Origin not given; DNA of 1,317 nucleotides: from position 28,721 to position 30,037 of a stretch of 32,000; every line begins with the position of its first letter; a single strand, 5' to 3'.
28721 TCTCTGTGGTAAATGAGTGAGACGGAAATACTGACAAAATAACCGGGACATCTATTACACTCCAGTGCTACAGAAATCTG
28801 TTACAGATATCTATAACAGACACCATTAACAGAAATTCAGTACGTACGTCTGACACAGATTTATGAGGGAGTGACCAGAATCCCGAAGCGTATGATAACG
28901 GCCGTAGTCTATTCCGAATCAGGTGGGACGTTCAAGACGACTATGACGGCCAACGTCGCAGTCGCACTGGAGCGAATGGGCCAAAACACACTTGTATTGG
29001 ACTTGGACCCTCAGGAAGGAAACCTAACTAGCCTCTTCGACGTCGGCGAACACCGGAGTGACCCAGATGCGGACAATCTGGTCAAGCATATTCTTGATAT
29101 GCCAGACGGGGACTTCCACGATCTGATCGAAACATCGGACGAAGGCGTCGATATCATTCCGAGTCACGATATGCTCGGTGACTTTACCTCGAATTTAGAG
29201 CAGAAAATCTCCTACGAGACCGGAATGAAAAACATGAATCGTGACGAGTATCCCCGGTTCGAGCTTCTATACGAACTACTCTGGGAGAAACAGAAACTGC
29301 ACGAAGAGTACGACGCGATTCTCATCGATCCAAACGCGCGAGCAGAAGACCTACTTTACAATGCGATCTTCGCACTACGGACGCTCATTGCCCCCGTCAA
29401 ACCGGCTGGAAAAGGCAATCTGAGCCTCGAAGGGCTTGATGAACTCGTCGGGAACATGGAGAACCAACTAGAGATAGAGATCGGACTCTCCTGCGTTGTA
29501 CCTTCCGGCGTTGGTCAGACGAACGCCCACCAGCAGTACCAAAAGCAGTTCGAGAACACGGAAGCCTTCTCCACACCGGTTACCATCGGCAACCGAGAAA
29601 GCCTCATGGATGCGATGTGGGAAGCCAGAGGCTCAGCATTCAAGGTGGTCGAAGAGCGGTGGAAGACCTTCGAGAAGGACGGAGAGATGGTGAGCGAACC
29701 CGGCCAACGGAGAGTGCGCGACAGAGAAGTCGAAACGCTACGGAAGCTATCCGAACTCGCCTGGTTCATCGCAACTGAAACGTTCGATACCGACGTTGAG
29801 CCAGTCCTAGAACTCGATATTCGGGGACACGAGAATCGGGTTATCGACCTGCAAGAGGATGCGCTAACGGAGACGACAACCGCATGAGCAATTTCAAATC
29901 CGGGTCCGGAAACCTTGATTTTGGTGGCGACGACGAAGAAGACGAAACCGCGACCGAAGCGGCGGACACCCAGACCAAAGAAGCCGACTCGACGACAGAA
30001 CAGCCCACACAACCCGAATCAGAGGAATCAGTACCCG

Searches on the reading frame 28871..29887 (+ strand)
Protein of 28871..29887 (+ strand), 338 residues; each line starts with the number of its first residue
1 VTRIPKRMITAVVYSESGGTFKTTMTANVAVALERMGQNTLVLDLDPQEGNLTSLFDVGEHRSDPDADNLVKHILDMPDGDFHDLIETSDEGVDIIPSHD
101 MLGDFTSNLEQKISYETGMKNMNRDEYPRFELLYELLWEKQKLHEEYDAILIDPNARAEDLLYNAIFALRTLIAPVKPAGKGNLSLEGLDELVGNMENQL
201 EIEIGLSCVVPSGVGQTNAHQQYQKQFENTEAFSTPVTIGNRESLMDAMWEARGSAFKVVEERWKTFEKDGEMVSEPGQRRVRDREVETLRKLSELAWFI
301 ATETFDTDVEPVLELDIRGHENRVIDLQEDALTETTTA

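Call 6: search_protein_families(library=pfam, proteins=[window:28871-29887:+], max_evalue=0.01)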
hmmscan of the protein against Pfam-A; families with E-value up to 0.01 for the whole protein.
window:28871-29887:+ (338 aa): 6 families
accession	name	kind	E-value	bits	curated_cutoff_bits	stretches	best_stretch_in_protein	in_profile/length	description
PF13614.12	AAA_31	-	1.2e-17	64.9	27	1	12-197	5-165/177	AAA domain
PF01656.29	CbiA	-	6.2e-12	46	25.4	1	12-237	2-105/125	CobQ/CobB/MinD/ParA nucleotide binding domain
PF10609.15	ParA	-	0.0001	22.3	27.1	1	12-63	7-58/246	NUBPL iron-transfer P-loop NTPase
PF09140.17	MipZ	-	0.00012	21.9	20.7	1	12-57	4-49/262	ATPase MipZ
PF06564.18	CBP_BcsQ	-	0.00015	21.8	21.3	1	17-49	10-42/234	Cellulose biosynthesis protein BcsQ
PF02374.21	ArsA_ATPase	-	0.00032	20.4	24.3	1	12-77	4-69/305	Anion-transporting ATPase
